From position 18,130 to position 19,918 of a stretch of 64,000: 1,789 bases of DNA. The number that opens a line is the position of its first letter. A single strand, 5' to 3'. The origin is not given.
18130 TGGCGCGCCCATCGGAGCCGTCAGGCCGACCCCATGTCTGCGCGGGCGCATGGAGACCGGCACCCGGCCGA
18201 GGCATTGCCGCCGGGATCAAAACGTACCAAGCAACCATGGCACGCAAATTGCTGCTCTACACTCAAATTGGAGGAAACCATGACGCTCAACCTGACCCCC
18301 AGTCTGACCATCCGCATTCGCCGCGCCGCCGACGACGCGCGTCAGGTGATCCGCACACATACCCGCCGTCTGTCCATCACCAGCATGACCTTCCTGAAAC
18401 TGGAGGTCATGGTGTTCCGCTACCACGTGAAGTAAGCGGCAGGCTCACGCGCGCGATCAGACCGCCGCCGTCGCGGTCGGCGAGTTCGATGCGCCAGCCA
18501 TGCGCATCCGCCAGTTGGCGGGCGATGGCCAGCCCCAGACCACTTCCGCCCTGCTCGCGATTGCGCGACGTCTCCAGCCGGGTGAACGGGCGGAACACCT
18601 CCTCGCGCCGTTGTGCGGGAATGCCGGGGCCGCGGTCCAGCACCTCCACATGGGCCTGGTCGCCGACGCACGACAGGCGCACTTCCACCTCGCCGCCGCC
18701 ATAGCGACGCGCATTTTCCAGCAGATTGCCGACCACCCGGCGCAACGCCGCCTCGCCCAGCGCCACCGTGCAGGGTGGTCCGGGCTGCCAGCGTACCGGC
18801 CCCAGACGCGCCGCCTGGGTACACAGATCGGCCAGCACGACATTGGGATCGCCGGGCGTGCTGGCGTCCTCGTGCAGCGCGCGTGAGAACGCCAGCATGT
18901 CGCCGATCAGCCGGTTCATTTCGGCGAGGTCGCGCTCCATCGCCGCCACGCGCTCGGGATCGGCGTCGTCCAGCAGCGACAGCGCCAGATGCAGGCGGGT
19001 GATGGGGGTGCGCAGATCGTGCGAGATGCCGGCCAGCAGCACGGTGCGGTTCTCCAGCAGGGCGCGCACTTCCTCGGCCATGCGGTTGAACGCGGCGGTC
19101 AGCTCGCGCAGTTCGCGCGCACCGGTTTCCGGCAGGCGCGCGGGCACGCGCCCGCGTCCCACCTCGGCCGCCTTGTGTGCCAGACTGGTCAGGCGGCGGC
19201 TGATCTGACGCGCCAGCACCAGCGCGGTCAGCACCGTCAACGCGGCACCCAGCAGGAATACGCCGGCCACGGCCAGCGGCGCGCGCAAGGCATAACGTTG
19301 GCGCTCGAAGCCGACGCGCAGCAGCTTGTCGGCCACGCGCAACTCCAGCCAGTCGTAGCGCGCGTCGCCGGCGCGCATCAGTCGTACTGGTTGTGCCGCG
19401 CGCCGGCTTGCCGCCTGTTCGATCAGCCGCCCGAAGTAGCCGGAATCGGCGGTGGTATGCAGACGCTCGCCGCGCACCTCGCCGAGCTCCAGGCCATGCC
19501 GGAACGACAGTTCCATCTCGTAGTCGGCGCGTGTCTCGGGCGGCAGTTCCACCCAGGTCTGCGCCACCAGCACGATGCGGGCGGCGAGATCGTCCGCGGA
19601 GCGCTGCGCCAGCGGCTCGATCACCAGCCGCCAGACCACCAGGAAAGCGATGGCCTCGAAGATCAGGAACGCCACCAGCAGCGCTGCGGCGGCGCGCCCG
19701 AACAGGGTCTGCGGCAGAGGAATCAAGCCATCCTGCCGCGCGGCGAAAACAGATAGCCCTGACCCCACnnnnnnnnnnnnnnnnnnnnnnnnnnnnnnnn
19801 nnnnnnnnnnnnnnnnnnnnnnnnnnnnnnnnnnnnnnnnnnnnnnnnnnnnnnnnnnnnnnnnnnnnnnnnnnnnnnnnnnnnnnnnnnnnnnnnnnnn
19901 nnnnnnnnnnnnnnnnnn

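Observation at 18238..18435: Consensus sigma54 promoter and strong RBS in front of an unplaceable 51-codon ORF that reads antisense into the envZ/ompR-like operon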

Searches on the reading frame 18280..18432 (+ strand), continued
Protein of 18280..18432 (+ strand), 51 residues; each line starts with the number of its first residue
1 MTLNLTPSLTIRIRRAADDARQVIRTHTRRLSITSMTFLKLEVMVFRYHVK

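Call 64: search_protein_families(library=pfam, proteins=[L028:5137-5802:-, L028:3253-4827:+, L028:6352-7419:+, L025:5345-6646:-, L037:8848-9846:+, L036:3820-5253:-], max_evalue=0.001)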
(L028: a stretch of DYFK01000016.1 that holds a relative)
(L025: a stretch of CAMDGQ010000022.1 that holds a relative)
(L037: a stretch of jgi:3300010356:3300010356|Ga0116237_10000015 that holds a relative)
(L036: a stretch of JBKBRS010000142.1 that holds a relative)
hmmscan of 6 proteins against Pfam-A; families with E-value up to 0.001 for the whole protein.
L028:5137-5802:- (221 aa): 3 families
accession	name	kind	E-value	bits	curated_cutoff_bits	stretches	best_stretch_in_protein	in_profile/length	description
PF02518.31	HATPase_c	-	6.1e-24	85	26.4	1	111-207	4-99/111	Histidine kinase-, DNA gyrase B-, and HSP90-like ATPase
PF00512.31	HisKA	-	1.3e-12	48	26.9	1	13-68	3-63/66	His Kinase A (phospho-acceptor) domain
PF13581.12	HATPase_c_2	-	1.9e-09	38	27.4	1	117-197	40-114/127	Histidine kinase-like ATPase domain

L028:3253-4827:+ (524 aa): 2 families
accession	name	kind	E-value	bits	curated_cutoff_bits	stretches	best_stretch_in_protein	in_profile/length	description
PF02518.31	HATPase_c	-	8.4e-29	100.7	26.4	1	403-510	1-110/111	Histidine kinase-, DNA gyrase B-, and HSP90-like ATPase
PF00512.31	HisKA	-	2.4e-14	53.6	26.9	1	293-356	1-64/66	His Kinase A (phospho-acceptor) domain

L028:6352-7419:+ (355 aa): 0 families

L025:5345-6646:- (433 aa): 4 families
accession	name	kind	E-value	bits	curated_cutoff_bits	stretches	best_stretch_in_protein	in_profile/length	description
PF02518.31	HATPase_c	-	3e-23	82.8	26.4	1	325-427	4-105/111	Histidine kinase-, DNA gyrase B-, and HSP90-like ATPase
PF00512.31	HisKA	-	1.1e-12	48.2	26.9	1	227-281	3-62/66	His Kinase A (phospho-acceptor) domain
PF00672.30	HAMP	-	6.7e-08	33.2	25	1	169-220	1-52/53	HAMP domain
PF13581.12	HATPase_c_2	-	1.4e-06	28.8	27.4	1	331-412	40-113/127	Histidine kinase-like ATPase domain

L037:8848-9846:+ (332 aa): 0 families

L036:3820-5253:- (477 aa): 4 families
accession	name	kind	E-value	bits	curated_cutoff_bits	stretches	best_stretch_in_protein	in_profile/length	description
PF02518.31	HATPase_c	-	5.7e-25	88.3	26.4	1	350-456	4-109/111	Histidine kinase-, DNA gyrase B-, and HSP90-like ATPase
PF00512.31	HisKA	-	1.8e-13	50.8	26.9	1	250-306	2-62/66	His Kinase A (phospho-acceptor) domain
PF00672.30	HAMP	-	1.2e-10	42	25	1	194-244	2-52/53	HAMP domain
PF13581.12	HATPase_c_2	-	2e-05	25.1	27.4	1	357-434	37-112/127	Histidine kinase-like ATPase domain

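Call 70: predict_structure(alignment_id=A2)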
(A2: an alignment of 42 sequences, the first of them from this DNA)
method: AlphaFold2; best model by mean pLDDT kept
length: 51 residues; sequences in the alignment: 42
mean_pLDDT: 93.4   pTM: 0.71
mean pLDDT of the five models: 93.4, 92.4, 91.8, 67.1, 42.6
residues with pLDDT >= 90: 44; 70-90: 6; 50-70: 1; < 50: 0
segments of 3 or more residues with pLDDT < 50: none
pLDDT, mean of each block of 10 residues (from residue 1): 95 92 94 95 94 61
secondary structure, 60 per line:
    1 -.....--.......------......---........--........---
elements in order: E2-6 E9-15 E22-27 E31-38 E41-48

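Call 73: fold_search(model_id=the predicted structure, library=pdb)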
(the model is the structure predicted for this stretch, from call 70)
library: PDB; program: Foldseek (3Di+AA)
matches with E <= 10: 1031; with E <= 0.001: 0
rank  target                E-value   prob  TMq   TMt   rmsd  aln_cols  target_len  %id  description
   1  6et7_B                2.0e-01  0.97  0.46  0.05   3.6        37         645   24  Activated heterodimer of the bacteriophytochrome regulated diguanylyl cyclase variant - S505V A526V - from Idiomarina  (released 2018-06-13)
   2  2p4b_C                2.3e-01  0.99  0.55  0.12   2.8        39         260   15  Crystal structure of E.coli RseB (released 2007-05-22)
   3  5llx_A                2.5e-01  0.94  0.45  0.05   3.8        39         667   28  Bacteriophytochrome activated diguanylyl cyclase from Idiomarina species A28L with GTP bound (released 2017-03-15)
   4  5llx_B                2.6e-01  0.96  0.46  0.05   3.6        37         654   24  Bacteriophytochrome activated diguanylyl cyclase from Idiomarina species A28L with GTP bound (released 2017-03-15)
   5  9euy_A                2.6e-01  0.75  0.38  0.06   4.0        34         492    6  Cryo-EM structure of the full-length Pseudomonas aeruginosa bacteriophytochrome in its Pfr state (released 2024-09-04)
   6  5lly_B                3.1e-01  0.95  0.45  0.06   3.7        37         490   24  Photosensory Module of Bacteriophytochrome linked Diguanylyl Cyclase from Idiomarina species A28L (released 2017-03-15)
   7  5llw_B                3.3e-01  0.95  0.46  0.05   3.6        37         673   24  Bacteriophytochrome activated diguanylyl cyclase from Idiomarina species A28L (released 2017-03-15)
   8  5lly_D                3.3e-01  0.94  0.45  0.06   3.7        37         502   24  Photosensory Module of Bacteriophytochrome linked Diguanylyl Cyclase from Idiomarina species A28L (released 2017-03-15)
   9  5lly_C                3.3e-01  0.94  0.46  0.06   3.7        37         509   24  Photosensory Module of Bacteriophytochrome linked Diguanylyl Cyclase from Idiomarina species A28L (released 2017-03-15)
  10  5llw_A                3.5e-01  0.94  0.46  0.05   3.5        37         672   24  Bacteriophytochrome activated diguanylyl cyclase from Idiomarina species A28L (released 2017-03-15)
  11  9y6s_6A               3.7e-01  0.99  0.49  0.27   1.5        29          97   14  96-nm repeat of the Leishmania tarentolae doublet microtubule (released 2025-12-17)
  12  2p4b_B                3.7e-01  0.98  0.59  0.13   3.4        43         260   14  Crystal structure of E.coli RseB (released 2007-05-22)
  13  9y6s_5w               3.9e-01  0.99  0.48  0.23   1.3        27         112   15  96-nm repeat of the Leishmania tarentolae doublet microtubule (released 2025-12-17)
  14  5yk5_B                3.9e-01  0.96  0.49  0.29   4.2        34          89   15  structure of the human Lamtor4-Lamtor5 complex (released 2018-12-12)
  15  6saw_A                3.9e-01  0.93  0.46  0.10   3.5        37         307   24  Chromophore binding domain of bacteriophytochrome linked diguanylyl cyclase from Idiomarina species A28L (dimeric Pfr- (released 2019-12-11)
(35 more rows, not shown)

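Call 76: fold_search(model_id=the predicted structure, library=viral)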
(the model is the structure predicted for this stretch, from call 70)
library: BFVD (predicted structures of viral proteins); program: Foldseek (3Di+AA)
matches with E <= 10: 742; with E <= 0.001: 0
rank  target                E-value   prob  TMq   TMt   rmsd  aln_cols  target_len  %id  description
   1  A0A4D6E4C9            2.9e-02  1.00  0.73  0.62   2.4        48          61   12  (no name in the UniProt tables at hand)
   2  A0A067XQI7            5.5e-02  1.00  0.65  0.47   3.5        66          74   17  (no name in the UniProt tables at hand)
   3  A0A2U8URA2            7.7e-02  1.00  0.63  0.68   2.5        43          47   14  (no name in the UniProt tables at hand)
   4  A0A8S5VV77            8.2e-02  1.00  0.74  0.80   1.5        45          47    9  (no name in the UniProt tables at hand)
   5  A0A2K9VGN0            9.2e-02  1.00  0.67  0.66   2.6        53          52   13  (no name in the UniProt tables at hand)
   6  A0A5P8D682            1.2e-01  1.00  0.61  0.37   2.7        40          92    2  (no name in the UniProt tables at hand)
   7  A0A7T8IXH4            1.3e-01  1.00  0.72  0.42   2.4        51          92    4  (no name in the UniProt tables at hand)
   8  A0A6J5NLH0            1.6e-01  0.99  0.66  0.50   4.1        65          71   11  Uncharacterized protein [uncultured Caudovirales phage]
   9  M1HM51                1.7e-01  1.00  0.65  0.25   2.5        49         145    4  Uncharacterized protein [Pelagibacter phage HTVC011P]
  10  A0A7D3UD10            2.3e-01  0.95  0.49  0.06   8.6        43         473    5  (no name in the UniProt tables at hand)
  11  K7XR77                2.3e-01  0.80  0.49  0.20   9.9        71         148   11  BORF14 [Rat cytomegalovirus (isolate England)]
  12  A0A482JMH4            2.7e-01  0.96  0.56  0.17   4.5        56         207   12  Uncharacterized protein [Gordonia phage BrutonGaster]
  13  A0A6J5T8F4            3.0e-01  1.00  0.71  0.84   1.2        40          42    8  Uncharacterized protein [uncultured Caudovirales phage]
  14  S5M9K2                3.2e-01  1.00  0.66  0.39   1.5        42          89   12  Uncharacterized protein [Brevibacillus phage Jimmer2]
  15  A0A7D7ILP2            3.2e-01  0.98  0.65  0.41   3.6        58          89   12  (no name in the UniProt tables at hand)
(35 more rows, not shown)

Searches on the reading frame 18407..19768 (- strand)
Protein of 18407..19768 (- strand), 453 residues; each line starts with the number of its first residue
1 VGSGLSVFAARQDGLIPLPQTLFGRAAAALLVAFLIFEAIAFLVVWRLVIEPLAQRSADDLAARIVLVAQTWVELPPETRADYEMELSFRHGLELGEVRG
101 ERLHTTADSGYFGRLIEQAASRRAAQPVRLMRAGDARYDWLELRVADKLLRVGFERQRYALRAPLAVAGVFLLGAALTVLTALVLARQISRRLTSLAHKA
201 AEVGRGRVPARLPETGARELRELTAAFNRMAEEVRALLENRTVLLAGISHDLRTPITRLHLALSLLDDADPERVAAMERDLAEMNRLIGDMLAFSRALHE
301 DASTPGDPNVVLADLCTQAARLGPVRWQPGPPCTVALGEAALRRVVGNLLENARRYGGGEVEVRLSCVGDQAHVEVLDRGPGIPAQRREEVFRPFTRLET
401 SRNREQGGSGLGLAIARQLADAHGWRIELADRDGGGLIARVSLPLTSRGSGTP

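Call 6: search_protein_families(library=pfam, proteins=[window:18407-19768:-], max_evalue=1)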
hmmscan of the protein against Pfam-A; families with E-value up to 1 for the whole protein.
window:18407-19768:- (453 aa): 4 families
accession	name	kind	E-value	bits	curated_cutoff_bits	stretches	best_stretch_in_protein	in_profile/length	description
PF02518.31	HATPase_c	-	7.4e-26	91.2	26.4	1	340-446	4-110/111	Histidine kinase-, DNA gyrase B-, and HSP90-like ATPase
PF00672.30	HAMP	-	8.4e-12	45.7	25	1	184-235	1-52/53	HAMP domain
PF00512.31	HisKA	-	2.4e-11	43.9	26.9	1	242-297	3-63/66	His Kinase A (phospho-acceptor) domain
PF13581.12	HATPase_c_2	-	1.5e-06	28.7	27.4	1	346-424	40-113/127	Histidine kinase-like ATPase domain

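Call 31: search_protein_families(library=ncbifam, proteins=[window:18407-19768:-], max_evalue=0.01)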
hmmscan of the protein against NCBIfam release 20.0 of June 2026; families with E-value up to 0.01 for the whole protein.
window:18407-19768:- (453 aa): 81 families (the best 25 are shown)
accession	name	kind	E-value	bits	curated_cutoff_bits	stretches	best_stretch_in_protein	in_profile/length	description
NF007004.0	PRK09467.1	equivalog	5.3e-72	243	415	1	19-446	8-437/440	two-component system sensor histidine kinase EnvZ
NF007898.0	PRK10604.1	equivalog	1.6e-49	169.3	478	1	167-446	139-424/433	two-component system sensor histidine kinase RstB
NF007007.0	PRK09470.1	equivalog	6.7e-45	153.8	486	1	183-447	186-461/463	envelope stress sensor histidine kinase CpxA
NF045900.1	HisKinCpxALeg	equivalog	1.2e-37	129.7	800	1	176-445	163-451/451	two-component system sensor histidine kinase CpxA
NF012163.2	BaeS_SmeS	equivalog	5e-34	118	500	1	173-444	172-457/457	sensor histidine kinase efflux regulator BaeS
NF012226.0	AdeS_HK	equivalog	1.5e-32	113.2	500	2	340-434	248-343/353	two-component sensor histidine kinase AdeS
NF033092.0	HK_WalK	equivalog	2.1e-31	109.2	725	2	240-444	371-593/594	cell wall metabolism sensor histidine kinase WalK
NF040691.1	MtrAB_MtrB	equivalog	7.1e-30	104.5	450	1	161-447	186-494/507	MtrAB system histidine kinase MtrB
NF007837.0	PRK10549.1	equivalog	1.9e-29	102.7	603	2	341-447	352-460/466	envelope stress sensor histidine kinase BaeS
TIGR02966.1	phoR_proteo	equivalog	7.6e-28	97.5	334.2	1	233-436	106-326/333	phosphate regulon sensor histidine kinase PhoR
TIGR01386.1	cztS_silS_copS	subfamily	1.4e-27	96.8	292.55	1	166-431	165-445/457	heavy metal sensor histidine kinase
NF008025.0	PRK10755.1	equivalog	3.2e-26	91.9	314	1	163-446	67-357/362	two-component system sensor histidine kinase PmrB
NF046044.1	PnpS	equivalog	6.8e-26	91.2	400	1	233-444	162-390/390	two-component system histidine kinase PnpS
NF008312.0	PRK11100.1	equivalog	2.6e-25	89.2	356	1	169-445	188-474/477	two-component system sensor histidine kinase CreC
NF058527.1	HistKinChvGCaul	equivalog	1e-23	83.9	740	1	170-433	232-516/535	two-component sensor histidine kinase ChvG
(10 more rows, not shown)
